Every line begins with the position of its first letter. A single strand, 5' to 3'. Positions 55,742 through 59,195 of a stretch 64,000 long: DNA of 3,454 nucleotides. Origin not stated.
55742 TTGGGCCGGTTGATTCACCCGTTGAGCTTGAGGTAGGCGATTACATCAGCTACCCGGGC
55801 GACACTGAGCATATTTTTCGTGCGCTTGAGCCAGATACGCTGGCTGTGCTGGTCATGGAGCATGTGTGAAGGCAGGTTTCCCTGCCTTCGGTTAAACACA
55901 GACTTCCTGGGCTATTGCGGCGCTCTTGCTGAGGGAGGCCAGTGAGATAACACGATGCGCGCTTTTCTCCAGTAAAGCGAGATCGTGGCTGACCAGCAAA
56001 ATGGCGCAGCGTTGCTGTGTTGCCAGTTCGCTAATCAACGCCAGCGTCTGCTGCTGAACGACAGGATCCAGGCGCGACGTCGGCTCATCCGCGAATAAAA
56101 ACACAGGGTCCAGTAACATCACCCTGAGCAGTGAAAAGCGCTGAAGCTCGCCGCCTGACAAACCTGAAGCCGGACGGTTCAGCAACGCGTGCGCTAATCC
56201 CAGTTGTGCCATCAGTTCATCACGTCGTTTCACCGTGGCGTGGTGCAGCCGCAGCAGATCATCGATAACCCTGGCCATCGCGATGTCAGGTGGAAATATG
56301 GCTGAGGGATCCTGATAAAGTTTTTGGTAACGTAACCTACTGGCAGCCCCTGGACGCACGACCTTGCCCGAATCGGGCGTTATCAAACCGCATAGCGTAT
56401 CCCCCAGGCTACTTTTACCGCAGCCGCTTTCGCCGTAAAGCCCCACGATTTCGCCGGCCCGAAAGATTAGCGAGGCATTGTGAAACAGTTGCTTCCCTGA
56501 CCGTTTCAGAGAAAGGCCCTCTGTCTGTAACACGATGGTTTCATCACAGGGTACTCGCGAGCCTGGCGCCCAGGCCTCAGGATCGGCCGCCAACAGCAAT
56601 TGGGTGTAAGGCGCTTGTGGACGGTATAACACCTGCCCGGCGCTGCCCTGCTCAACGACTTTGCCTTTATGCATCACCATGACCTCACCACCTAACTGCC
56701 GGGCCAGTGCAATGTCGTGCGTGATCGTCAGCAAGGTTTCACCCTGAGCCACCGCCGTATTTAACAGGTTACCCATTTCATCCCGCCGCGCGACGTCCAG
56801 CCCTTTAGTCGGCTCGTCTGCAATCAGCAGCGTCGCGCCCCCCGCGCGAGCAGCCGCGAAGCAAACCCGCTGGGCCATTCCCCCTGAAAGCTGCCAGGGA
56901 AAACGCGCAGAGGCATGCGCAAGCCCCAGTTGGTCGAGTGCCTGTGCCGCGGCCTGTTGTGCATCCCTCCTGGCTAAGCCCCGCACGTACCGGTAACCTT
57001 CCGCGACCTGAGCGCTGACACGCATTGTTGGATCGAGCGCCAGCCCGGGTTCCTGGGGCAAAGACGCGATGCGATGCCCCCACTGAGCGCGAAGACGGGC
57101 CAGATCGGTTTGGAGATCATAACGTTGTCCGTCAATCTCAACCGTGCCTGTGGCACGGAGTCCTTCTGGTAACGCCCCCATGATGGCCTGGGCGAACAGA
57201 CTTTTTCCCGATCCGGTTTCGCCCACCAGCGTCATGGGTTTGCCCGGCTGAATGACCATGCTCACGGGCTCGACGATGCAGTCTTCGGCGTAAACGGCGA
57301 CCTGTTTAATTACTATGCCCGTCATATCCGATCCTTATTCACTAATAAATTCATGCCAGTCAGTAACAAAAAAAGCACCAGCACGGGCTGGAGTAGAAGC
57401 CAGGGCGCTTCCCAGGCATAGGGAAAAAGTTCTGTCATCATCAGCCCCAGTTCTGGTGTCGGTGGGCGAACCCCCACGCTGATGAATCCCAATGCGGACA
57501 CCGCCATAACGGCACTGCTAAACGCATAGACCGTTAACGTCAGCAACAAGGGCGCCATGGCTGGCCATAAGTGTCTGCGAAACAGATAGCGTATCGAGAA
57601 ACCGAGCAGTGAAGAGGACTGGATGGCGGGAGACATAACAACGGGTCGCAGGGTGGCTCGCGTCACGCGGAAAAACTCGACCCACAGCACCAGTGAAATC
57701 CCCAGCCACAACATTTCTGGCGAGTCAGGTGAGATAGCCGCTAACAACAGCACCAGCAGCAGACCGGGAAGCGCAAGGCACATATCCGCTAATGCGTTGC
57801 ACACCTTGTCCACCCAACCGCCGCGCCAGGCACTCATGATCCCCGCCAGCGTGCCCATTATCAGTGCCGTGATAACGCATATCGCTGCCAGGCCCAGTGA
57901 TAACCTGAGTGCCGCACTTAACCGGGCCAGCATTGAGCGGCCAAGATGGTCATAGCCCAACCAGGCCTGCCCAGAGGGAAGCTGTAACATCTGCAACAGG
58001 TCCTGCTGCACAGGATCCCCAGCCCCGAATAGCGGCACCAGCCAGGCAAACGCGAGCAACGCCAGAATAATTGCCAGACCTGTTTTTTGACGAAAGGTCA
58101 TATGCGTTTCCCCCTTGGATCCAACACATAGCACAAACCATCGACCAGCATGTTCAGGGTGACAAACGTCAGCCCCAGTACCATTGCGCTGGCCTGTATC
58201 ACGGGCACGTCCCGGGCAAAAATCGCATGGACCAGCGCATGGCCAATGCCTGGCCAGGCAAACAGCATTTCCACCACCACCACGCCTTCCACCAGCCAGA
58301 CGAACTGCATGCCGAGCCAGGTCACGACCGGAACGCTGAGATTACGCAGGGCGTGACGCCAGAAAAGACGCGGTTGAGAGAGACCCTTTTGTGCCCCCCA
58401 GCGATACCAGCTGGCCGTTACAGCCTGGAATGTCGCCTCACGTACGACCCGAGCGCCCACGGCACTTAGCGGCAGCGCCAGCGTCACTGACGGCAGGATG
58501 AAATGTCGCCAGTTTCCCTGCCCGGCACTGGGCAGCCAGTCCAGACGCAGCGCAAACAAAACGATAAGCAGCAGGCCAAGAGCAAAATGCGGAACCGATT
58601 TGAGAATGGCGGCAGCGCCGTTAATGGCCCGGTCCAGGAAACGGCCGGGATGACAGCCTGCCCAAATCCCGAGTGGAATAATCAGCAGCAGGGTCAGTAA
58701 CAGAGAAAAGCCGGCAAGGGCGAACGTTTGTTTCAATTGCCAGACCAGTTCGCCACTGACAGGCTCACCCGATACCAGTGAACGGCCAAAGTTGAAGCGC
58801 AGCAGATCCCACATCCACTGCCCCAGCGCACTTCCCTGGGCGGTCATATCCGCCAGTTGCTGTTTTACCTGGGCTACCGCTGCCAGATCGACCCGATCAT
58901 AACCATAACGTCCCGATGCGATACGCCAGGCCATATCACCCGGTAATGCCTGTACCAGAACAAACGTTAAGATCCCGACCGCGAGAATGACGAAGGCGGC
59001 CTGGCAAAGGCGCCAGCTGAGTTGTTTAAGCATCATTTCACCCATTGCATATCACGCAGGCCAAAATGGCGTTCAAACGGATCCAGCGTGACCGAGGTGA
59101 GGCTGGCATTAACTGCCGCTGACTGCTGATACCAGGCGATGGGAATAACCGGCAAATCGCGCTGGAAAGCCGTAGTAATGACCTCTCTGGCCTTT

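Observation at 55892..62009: Twin Zur boxes driving a COG0523 zinc chaperone and a Nik/Opp-type ABC importer: candidate zinc-starvation metallophore or zinc-complex uptake system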

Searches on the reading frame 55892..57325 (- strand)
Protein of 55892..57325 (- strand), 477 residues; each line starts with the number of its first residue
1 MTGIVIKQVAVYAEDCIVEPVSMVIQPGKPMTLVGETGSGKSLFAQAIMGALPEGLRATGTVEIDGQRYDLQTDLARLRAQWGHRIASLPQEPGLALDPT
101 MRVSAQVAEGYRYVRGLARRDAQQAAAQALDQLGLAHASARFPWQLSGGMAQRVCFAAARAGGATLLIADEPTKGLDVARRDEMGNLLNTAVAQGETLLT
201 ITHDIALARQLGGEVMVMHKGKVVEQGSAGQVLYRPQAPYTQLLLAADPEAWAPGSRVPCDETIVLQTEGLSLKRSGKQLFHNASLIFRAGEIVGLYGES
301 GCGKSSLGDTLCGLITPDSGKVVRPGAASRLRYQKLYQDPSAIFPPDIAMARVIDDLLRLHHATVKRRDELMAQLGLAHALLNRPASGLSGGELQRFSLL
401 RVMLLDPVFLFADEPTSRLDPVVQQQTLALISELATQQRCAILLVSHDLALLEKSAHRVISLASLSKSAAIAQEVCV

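Call 3: search_protein_families(library=ncbifam, proteins=[window:55892-57325:-])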
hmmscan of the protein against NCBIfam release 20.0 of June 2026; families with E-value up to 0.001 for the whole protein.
window:55892-57325:- (477 aa): 191 families (the best 25 are shown)
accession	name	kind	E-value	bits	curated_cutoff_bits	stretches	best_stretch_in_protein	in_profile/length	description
NF011713.0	PRK15134.1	equivalog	3.7e-75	253.5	834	1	15-462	22-499/529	microcin C ABC transporter ATP-binding protein YejF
TIGR02770.1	nickel_nikD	equivalog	3.1e-73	246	318.7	2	18-247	2-228/230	nickel import ATP-binding protein NikD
NF047576.1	opine_ATP_CntF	equivalog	3.9e-65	219.7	385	2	13-247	15-252/264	staphylopine uptake ABC transporter ATP-binding protein CntF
NF047578.1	opine_ATP_CntD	equivalog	6.7e-65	219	380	2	13-247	15-252/266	staphylopine uptake ABC transporter ATP-binding protein CntD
NF007739.0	PRK10419.1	subfamily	2.1e-60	204.6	354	2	267-462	14-225/268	nickel ABC transporter ATP-binding protein NikE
NF007613.0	PRK10261.1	equivalog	5.1e-59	200.3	1077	2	18-250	32-274/623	glutathione ABC transporter ATP-binding protein GsiA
NF008453.0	PRK11308.1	subfamily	6.5e-59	199.8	408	2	18-251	38-268/334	dipeptide ABC transporter ATP-binding protein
TIGR02769.1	nickel_nikE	equivalog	1.4e-58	198.4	332.55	2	266-462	12-224/265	nickel import ATP-binding protein NikE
NF011659.0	PRK15079.1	equivalog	4.9e-58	196.4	540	2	18-249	40-269/334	murein tripeptide/oligopeptide ABC transporter ATP binding protein OppF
NF008246.0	PRK11022.1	equivalog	1.7e-57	195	541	2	18-258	23-267/326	dipeptide ABC transporter ATP-binding protein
TIGR04521.1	ECF_ATPase_2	equivalog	3.8e-56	190.2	330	3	17-235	20-235/279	energy-coupling factor transporter ATPase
NF010068.0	PRK13548.1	equivalog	2e-55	187.7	261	2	13-234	16-232/261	heme ABC transporter ATP-binding protein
NF007010.1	PRK09473.1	subfamily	2.9e-54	184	575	2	18-250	21-256/318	oligopeptide ABC transporter ATP-binding protein OppD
TIGR03608.1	L_ocin_972_ABC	subfamily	2.6e-50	170.8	254.85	3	12-211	8-200/206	putative bacteriocin export ABC transporter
NF043071.1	DppF_dipep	equivalog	5.2e-50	170.7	660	2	18-250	39-268/331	dipeptide ABC transporter ATP-binding subunit DppF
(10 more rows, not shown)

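Call 4: search_protein_families(library=pfam, proteins=[window:55892-57325:-])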
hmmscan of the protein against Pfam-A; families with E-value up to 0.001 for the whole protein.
window:55892-57325:- (477 aa): 12 families
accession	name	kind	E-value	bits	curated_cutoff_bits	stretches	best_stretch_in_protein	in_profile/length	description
PF00005.33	ABC_tran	-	1.3e-46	159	25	2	19-173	2-136/137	ABC transporter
PF02463.25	SMC_N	-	6.9e-08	32.6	40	0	31-205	27-199/220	RecF/RecN/SMC N terminal domain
PF13304.12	AAA_21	-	7.6e-08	33.2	27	0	383-453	232-304/304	AAA domain, putative AbiEii toxin, Type IV TA system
PF13555.12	AAA_29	-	2.3e-06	27.7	27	0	281-319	12-50/61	P-loop containing region of AAA domain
PF13401.12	AAA_22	-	3e-05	24.8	27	0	30-88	7-64/130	AAA domain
PF13191.12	AAA_16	-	4e-05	24.6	32.6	0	291-342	24-64/167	AAA ATPase domain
PF13476.12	AAA_23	-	0.00012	23.2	27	0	25-52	15-43/201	AAA domain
PF13481.12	AAA_25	-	0.00021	21.4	27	0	24-60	29-65/195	AAA domain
PF00910.28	RNA_helicase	-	0.00031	21.6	21.5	0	296-316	3-23/105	RNA helicase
PF00158.32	Sigma54_activat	-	0.00057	20.1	20.2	0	19-50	13-44/168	Sigma-54 interaction domain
PF07728.20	AAA_5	-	0.00071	20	22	0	296-319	4-27/139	AAA domain (dynein-related subfamily)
PF12775.13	AAA_7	-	0.00073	19.6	25.8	0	22-54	27-59/181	P-loop containing dynein motor region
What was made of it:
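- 55892..57325 (-): Fused two-NBD ABC ATPase (477 aa), last gene of the operon. It has two ABC_tran domains (call 4).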

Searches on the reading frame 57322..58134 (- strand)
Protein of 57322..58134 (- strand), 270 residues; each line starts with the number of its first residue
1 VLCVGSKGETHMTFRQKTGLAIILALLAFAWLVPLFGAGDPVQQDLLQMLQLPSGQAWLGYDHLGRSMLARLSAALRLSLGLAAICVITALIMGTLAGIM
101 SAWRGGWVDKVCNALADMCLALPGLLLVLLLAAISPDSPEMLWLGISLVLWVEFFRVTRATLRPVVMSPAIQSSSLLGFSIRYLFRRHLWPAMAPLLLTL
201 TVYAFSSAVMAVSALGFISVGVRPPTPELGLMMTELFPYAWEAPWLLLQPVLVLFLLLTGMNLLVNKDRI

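Call 3: search_protein_families(library=ncbifam, proteins=[window:57322-58134:-])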
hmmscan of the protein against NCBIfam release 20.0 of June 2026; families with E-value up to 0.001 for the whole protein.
window:57322-58134:- (270 aa): 19 families
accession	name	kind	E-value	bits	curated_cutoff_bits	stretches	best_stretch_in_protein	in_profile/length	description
NF045474.1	Opp2C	equivalog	7.5e-46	156.6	300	1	40-265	3-228/236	nickel transporter permease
TIGR02790.1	nickel_nikC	equivalog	1.5e-43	149.3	358.45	1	18-265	3-250/258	nickel ABC transporter permease subunit NikC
NF045476.1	Opp4C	equivalog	4.1e-37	128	350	1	18-264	18-267/278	oligopeptide ABC transporter permease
NF045473.1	Opp1C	equivalog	5.7e-37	127.6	350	1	18-265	9-256/267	nickel/cobalt ABC transporter permease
NF007738.0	PRK10417.1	equivalog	2.5e-36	125.6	335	1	17-266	12-261/277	nickel ABC transporter permease subunit NikC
NF008160.0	PRK10913.1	equivalog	3.7e-31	108.7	483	1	22-265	41-287/300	dipeptide ABC transporter permease DppC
NF047573.1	opine_perm_CntC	exception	1.2e-28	100.2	440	1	18-265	13-260/271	staphylopine uptake ABC transporter permease subunit CntC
NF045475.1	Opp3C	equivalog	6.3e-28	97.8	450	1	45-266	97-317/328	oligopeptide ABC transporter permease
NF011662.0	PRK15082.1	equivalog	7.3e-27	94.5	484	1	21-266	49-290/303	glutathione ABC transporter permease GsiD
NF007376.0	PRK09881.1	equivalog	1.8e-25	89.5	434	1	18-265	35-282/298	D,D-dipeptide ABC transporter permease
NF011691.0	PRK15111.1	equivalog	3.4e-18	66.2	379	1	58-264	77-283/296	putrescine export ABC transporter permease SapC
NF011935.0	PRK15406.1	equivalog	6.9e-18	65.4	433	1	20-264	43-289/302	oligopeptide ABC transporter permease OppC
NF011596.0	PRK15021.1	subfamily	1.7e-17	63.5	439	1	52-259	116-322/341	microcin C ABC transporter permease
NF043080.1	MMSYN1_0166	equivalog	2.4e-15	56.3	370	1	20-256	44-285/307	oligopeptide ABC transporter permease OppC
NF045470.1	Opp2B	equivalog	8.1e-07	28.5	350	1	46-197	65-228/300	nickel ABC transporter permease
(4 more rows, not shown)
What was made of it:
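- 57322..58134 (-): Permease, NikC/Opp2C-like (longest ORF 270 aa; the RefSeq homologue starts at 58101, giving 259 aa). Scores 157 bits on Opp2C and 149 on nikC, both below cut-off (call 3).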

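Call 4: search_protein_families(library=pfam, proteins=[window:57322-58134:-])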
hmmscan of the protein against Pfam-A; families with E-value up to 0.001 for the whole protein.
window:57322-58134:- (270 aa): 1 family
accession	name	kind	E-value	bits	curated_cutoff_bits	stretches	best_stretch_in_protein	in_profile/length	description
PF00528.27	BPD_transp_1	-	3.1e-16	60.1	26.4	1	94-265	1-175/184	Binding-protein-dependent transport system inner membrane component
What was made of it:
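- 57322..58134 (-): BPD_transp_1 domain (call 4).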

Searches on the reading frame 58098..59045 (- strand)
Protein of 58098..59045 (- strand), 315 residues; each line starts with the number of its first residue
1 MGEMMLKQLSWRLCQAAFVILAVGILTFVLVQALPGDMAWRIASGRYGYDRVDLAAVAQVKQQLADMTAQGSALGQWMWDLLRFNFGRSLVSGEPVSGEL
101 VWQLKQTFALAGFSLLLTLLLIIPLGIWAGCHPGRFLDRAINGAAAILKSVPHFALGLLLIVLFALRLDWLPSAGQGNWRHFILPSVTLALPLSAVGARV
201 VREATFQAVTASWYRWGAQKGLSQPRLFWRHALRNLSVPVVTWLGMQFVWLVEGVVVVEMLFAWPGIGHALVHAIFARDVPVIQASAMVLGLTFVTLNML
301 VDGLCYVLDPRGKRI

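Call 3: search_protein_families(library=ncbifam, proteins=[window:58098-59045:-])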
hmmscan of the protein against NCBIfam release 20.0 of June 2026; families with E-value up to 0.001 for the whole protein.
window:58098-59045:- (315 aa): 13 families
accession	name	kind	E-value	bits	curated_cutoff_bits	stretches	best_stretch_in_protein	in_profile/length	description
NF045470.1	Opp2B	equivalog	1e-78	264.6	350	1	12-312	1-299/300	nickel ABC transporter permease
TIGR02789.1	nickel_nikB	equivalog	5.2e-66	223.2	447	1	9-314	5-308/314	nickel ABC transporter permease subunit NikB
NF045469.1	Opp1B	equivalog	3.2e-64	217.4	380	1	7-311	3-305/307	nickel/cobalt ABC transporter permease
NF007677.0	PRK10352.1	equivalog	2.9e-61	207.3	433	1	6-313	2-307/314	nickel ABC transporter permease subunit NikB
NF011661.0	PRK15081.1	equivalog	9.4e-56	189.5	463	1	6-310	2-301/306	glutathione ABC transporter permease GsiC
NF045472.1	Opp4B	equivalog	5e-48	164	450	1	5-311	1-317/319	oligopeptide ABC transporter permease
NF045471.1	Opp3B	equivalog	1.4e-38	133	480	1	7-311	3-301/308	oligopeptide ABC transporter permease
NF011690.0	PRK15110.1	equivalog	1.2e-36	126.7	432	2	180-310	181-311/321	putrescine export ABC transporter permease SapB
NF008161.0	PRK10914.1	equivalog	1.4e-34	119.8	590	2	180-311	203-334/339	dipeptide ABC transporter permease DppB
NF007008.0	PRK09471.1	equivalog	1.2e-33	116.9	388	1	5-311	1-303/306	oligopeptide ABC transporter permease OppB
NF043081.1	MMSYN1_0165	equivalog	1.1e-22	80.6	350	1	60-311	131-383/388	oligopeptide ABC transporter permease OppB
NF011712.0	PRK15133.1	subfamily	1.2e-17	63.9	445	1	75-311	104-358/364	microcin C ABC transporter permease YejB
TIGR02790.1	nickel_nikC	equivalog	0.00065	19.4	358.45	0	96-252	53-194/258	nickel ABC transporter permease subunit NikC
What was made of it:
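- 58098..59045 (-): Permease, NikB/Opp2B-like (longest ORF 315 aa; the RefSeq start at 59033 gives 311 aa, overlapping the SBP stop by 1 nt). Scores 265 bits on Opp2B and 223 on nikB, both below cut-off (call 3).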

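Call 4: search_protein_families(library=pfam, proteins=[window:58098-59045:-])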
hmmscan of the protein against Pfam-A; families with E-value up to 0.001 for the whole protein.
window:58098-59045:- (315 aa): 1 family
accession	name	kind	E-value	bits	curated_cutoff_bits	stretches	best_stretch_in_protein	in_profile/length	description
PF00528.27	BPD_transp_1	-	4.7e-37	127.9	26.4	1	123-311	2-181/184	Binding-protein-dependent transport system inner membrane component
